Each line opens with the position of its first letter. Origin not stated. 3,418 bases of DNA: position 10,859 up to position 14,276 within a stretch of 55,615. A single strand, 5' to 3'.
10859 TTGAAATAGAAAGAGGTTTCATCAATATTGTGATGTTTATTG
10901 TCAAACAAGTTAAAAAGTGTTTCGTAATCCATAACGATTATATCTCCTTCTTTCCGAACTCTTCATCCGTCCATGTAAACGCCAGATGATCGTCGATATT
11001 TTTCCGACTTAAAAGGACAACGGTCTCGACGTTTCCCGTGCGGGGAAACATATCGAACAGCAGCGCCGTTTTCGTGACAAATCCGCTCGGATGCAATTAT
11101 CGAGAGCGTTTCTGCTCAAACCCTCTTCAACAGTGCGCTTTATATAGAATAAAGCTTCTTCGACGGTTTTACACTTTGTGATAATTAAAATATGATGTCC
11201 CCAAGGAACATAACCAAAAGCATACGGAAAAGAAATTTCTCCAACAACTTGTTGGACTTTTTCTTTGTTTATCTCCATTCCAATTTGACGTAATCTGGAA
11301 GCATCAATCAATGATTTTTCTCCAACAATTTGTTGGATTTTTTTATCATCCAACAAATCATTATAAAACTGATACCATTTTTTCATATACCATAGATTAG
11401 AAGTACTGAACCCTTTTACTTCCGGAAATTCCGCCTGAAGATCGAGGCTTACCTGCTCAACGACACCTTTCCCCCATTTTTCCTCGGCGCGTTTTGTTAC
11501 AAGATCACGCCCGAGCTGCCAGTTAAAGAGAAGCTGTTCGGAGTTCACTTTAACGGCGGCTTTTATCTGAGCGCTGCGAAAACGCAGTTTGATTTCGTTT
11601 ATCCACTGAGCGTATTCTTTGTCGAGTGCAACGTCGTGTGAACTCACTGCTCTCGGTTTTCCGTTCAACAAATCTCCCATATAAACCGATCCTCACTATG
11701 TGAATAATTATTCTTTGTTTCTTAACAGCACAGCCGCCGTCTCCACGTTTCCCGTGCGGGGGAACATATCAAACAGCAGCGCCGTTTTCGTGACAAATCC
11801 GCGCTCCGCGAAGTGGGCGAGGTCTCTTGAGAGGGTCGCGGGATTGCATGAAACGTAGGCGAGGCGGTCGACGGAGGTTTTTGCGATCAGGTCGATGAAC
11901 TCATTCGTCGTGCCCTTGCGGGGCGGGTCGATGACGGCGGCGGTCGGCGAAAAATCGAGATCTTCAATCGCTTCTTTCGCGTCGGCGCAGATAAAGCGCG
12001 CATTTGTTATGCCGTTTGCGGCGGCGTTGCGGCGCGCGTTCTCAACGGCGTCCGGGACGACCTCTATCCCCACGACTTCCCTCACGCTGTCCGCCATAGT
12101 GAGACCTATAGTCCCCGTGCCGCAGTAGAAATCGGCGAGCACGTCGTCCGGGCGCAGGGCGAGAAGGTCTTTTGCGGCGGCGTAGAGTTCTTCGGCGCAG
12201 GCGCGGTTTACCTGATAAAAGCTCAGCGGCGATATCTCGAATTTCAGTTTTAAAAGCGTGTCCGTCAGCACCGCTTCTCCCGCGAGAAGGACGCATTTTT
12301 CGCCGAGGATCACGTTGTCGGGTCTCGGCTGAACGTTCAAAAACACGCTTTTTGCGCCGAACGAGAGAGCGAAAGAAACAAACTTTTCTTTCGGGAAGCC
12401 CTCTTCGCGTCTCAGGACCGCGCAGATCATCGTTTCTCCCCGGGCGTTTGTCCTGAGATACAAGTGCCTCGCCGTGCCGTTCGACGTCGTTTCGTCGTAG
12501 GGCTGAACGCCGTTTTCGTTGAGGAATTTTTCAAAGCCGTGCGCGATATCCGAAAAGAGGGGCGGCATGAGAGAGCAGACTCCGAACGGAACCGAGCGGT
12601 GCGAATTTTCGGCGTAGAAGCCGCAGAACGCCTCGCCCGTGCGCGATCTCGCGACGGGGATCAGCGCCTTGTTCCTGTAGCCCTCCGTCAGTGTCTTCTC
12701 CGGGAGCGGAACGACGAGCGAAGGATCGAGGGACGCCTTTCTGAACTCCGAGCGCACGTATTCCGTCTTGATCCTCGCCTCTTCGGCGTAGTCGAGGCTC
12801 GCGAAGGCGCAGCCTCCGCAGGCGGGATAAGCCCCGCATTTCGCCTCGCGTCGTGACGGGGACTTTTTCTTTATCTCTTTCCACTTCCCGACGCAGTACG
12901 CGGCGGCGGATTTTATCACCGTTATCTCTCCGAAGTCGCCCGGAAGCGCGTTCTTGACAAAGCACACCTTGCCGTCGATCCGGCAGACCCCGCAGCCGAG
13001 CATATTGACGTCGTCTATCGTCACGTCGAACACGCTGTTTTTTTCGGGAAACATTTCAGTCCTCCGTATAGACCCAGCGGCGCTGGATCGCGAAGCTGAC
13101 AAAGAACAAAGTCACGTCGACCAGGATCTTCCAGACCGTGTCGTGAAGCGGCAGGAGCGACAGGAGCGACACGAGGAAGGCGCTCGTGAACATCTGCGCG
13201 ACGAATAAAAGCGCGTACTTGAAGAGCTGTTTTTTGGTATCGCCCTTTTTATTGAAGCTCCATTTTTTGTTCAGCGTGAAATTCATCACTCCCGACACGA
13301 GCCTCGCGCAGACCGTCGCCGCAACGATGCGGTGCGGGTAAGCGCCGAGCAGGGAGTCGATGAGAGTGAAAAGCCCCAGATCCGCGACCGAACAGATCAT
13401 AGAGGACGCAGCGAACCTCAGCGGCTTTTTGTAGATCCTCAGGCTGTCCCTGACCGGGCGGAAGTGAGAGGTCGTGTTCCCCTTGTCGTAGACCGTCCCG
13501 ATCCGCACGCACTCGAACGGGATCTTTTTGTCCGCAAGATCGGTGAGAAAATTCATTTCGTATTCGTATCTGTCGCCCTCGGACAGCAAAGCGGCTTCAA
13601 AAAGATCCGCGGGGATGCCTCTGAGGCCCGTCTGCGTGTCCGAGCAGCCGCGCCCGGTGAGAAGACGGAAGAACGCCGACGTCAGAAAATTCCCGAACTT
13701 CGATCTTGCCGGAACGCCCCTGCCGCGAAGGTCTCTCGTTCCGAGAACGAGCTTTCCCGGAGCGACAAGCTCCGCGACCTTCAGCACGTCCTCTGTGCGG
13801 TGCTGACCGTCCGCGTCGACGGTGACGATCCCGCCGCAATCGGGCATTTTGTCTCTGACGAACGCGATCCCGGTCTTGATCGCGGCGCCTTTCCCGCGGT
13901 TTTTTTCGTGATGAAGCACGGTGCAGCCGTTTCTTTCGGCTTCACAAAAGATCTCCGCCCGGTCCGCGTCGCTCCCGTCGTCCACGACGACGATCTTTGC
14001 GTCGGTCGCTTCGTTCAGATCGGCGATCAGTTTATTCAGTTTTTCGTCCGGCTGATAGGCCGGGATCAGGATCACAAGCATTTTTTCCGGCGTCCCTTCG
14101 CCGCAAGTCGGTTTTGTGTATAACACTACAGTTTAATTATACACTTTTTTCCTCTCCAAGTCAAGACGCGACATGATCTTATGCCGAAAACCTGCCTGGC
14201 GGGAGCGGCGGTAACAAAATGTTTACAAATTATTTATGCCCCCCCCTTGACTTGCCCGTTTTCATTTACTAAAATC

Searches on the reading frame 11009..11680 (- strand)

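Call 41: search_protein_families(library=pfam, proteins=[window:11009-11680:-], max_evalue=0.00001)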
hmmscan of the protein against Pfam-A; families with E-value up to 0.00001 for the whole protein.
window:11009-11680:- (223 aa): 1 family
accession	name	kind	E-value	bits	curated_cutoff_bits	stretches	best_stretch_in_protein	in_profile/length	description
PF17761.7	DUF1016_N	-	1.2e-34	119.8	32.8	1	29-201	1-134/137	DUF1016 N-terminal domain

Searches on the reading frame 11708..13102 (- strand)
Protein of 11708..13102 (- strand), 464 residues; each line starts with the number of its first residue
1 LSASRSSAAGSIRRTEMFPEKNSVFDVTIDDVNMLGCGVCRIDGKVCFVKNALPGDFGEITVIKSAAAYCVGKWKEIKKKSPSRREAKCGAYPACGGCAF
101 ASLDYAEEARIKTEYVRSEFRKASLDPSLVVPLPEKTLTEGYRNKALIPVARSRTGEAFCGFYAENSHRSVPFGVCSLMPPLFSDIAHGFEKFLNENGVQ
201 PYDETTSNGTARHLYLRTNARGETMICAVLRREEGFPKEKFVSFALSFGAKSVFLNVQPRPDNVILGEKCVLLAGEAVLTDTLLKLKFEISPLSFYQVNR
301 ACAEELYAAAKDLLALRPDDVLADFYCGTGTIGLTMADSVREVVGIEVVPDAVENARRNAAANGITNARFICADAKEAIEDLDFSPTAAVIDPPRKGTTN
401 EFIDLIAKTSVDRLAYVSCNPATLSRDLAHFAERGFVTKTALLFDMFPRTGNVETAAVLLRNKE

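Call 42: search_protein_families(library=pfam, proteins=[window:11708-13102:-], max_evalue=0.00001)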
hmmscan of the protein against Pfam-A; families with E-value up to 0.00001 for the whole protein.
window:11708-13102:- (464 aa): 5 families
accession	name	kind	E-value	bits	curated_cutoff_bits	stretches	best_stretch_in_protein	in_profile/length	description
PF05958.17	tRNA_U5-meth_tr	-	2.6e-22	79.8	23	1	288-460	172-355/357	tRNA (Uracil-5-)-methyltransferase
PF13847.12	Methyltransf_31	-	7.6e-10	39.1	27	1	320-382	5-69/145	Methyltransferase domain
PF13649.12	Methyltransf_25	-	1.8e-08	35.4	27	1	324-377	3-57/97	Methyltransferase domain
PF05175.20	MTS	-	4.9e-07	30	23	1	320-394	33-107/170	Methyltransferase small domain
PF01938.26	TRAM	-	6e-07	29.7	21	1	22-69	5-55/61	TRAM domain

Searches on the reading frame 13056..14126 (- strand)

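Call 42: search_protein_families(library=pfam, proteins=[window:13056-14126:-], max_evalue=0.00001)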
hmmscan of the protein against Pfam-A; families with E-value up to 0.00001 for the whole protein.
window:13056-14126:- (356 aa): 2 families
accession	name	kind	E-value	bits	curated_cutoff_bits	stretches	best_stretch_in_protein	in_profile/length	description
PF00535.33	Glycos_transf_2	-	3.2e-16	60.2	23.3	1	19-144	2-128/168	Glycosyl transferase family 2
PF04138.20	GtrA_DPMS_TM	-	6.8e-15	55.7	26.1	1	237-352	1-116/117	GtrA/DPMS, transmembrane domain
